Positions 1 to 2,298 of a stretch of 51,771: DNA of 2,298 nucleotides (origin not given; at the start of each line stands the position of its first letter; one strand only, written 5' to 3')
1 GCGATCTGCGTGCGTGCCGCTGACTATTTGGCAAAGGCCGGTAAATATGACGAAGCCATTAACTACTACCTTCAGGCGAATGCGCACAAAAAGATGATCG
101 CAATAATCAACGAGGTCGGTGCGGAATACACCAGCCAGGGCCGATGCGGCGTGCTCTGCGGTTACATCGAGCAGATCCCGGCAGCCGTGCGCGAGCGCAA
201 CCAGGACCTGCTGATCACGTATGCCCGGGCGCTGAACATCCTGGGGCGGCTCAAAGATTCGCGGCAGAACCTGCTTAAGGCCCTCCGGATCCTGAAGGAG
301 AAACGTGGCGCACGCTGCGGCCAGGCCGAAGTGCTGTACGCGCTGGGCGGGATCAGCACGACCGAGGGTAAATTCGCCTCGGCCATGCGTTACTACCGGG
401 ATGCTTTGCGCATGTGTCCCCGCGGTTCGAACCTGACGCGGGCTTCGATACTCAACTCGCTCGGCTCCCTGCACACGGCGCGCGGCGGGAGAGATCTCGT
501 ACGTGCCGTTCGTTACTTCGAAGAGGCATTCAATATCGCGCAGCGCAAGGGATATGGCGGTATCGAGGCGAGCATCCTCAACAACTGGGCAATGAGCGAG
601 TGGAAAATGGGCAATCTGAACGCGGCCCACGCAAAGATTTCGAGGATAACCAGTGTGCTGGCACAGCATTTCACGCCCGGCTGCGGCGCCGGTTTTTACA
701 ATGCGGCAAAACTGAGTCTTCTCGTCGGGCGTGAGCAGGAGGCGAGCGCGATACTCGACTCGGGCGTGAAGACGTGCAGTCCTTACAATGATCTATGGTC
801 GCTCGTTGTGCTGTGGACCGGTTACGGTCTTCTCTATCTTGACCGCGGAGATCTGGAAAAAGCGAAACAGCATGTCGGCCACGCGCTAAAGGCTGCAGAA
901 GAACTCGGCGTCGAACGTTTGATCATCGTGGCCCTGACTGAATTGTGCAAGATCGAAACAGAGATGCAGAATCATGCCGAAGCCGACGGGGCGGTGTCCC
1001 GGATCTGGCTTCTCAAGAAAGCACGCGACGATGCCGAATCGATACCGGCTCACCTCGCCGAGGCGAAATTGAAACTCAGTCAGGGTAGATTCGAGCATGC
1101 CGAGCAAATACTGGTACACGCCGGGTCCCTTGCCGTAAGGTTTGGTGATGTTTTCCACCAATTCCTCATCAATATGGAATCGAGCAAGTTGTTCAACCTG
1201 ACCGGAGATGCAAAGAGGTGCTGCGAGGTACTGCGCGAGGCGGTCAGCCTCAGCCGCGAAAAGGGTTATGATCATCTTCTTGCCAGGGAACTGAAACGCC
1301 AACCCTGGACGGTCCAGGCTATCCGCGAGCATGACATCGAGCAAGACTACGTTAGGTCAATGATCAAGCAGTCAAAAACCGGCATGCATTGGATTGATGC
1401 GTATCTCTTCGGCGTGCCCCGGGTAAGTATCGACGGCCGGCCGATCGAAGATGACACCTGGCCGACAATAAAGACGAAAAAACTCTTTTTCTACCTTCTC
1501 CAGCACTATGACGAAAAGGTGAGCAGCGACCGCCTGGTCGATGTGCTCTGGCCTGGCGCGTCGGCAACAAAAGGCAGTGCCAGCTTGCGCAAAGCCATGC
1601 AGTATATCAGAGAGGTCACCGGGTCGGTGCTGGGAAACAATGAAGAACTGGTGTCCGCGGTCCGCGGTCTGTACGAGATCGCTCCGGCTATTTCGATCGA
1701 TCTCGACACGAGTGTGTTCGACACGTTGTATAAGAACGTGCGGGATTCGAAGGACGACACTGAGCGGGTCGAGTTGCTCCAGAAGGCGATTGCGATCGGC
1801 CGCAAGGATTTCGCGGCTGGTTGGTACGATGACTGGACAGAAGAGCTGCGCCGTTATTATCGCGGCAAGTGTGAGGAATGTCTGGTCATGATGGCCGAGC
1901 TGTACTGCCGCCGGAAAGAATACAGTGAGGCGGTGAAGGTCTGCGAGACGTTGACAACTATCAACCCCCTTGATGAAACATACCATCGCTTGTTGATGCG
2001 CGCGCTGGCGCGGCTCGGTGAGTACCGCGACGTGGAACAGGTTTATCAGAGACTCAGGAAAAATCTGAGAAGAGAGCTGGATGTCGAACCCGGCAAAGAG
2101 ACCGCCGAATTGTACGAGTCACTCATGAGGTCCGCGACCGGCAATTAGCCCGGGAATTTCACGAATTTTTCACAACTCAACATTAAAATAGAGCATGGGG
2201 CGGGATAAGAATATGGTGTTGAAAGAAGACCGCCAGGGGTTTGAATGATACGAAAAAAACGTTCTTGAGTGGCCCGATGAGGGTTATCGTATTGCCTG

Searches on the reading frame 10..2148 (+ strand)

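Call 8: search_protein_families(library=pfam, proteins=[window:10-2148:+])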
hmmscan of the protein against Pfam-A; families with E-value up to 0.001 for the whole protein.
window:10-2148:+ (712 aa): 15 families
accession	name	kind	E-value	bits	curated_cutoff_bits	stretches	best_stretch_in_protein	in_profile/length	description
PF03704.23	BTAD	-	7e-21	75.5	22.1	1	565-705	1-145/146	Bacterial transcriptional activator domain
PF13424.12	TPR_12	-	7.1e-18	65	30.1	1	68-136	6-75/77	Tetratricopeptide repeat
PF17874.7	TPR_MalT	-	2.1e-16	60.6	45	1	265-428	79-243/336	MalT-like TPR region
PF13428.12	TPR_14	-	2.9e-16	58.8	23.5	0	623-662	2-41/44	Tetratricopeptide repeat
PF07719.23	TPR_2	-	7.5e-16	57.3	27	0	106-137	1-32/34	Tetratricopeptide repeat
PF13181.12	TPR_8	-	2.9e-11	43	25.7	0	106-137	1-32/34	Tetratricopeptide repeat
PF14559.12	TPR_19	-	9.6e-10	39.1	25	0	623-662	26-65/68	Tetratricopeptide repeat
PF13374.12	TPR_10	-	1.2e-09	38.3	27.5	0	145-179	2-34/42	Tetratricopeptide repeat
PF13176.12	TPR_7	-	3.7e-09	36.4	27.9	0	625-653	2-32/36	Tetratricopeptide repeat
PF00515.34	TPR_1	-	6.8e-06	26.1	27.8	0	106-137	1-32/34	Tetratricopeptide repeat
PF25064.1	ARM_TT21_5th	-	1.1e-05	26.1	27.8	1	622-689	1-68/117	TT21 fifth ARM repeats domain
PF13432.12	TPR_16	-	0.00016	22.5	32.7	0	2-23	2-23/65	Tetratricopeptide repeat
PF13414.12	TPR_11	-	0.00019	21.5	26.8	0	7-23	4-20/42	TPR repeat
PF23914.1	TPR_CcmH_CycH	-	0.0006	20.1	42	0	61-140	80-155/158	Cytochrome c-type biogenesis protein H TPR domain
PF01535.26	PPR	-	0.00098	19.7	25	0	662-684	6-28/31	PPR repeat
